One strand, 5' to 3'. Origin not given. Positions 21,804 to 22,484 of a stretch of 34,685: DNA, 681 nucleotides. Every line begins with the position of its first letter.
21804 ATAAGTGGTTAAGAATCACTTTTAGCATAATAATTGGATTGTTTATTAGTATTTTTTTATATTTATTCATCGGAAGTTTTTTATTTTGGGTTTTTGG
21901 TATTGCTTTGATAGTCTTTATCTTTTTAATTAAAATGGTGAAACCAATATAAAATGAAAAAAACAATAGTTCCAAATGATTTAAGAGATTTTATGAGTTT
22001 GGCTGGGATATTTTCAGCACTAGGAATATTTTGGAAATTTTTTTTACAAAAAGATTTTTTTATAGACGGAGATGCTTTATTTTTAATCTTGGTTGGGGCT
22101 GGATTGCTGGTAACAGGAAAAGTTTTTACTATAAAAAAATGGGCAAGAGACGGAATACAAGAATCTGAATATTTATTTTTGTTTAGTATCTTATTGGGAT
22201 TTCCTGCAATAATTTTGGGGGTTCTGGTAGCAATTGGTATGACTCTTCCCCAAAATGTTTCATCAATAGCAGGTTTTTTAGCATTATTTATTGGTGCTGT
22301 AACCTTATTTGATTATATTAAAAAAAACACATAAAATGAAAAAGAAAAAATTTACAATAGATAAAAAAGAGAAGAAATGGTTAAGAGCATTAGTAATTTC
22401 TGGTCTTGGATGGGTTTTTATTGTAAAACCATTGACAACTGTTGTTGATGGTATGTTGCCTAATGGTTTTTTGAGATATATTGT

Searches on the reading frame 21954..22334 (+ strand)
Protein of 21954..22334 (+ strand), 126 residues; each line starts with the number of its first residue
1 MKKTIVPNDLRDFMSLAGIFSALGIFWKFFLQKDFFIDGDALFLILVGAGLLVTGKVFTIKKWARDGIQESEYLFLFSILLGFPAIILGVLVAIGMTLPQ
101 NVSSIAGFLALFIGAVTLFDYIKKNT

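Call 34: search_protein_families(library=pfam, max_evalue=0.1, proteins=[window:21954-22334:+])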
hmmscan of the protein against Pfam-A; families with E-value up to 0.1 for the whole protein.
window:21954-22334:+ (126 aa): 1 family
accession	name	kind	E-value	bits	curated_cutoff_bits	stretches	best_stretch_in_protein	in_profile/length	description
PF05915.17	TMEM_230_134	-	0.092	13.3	26.8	1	41-81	53-90/119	Transmembrane proteins 230/134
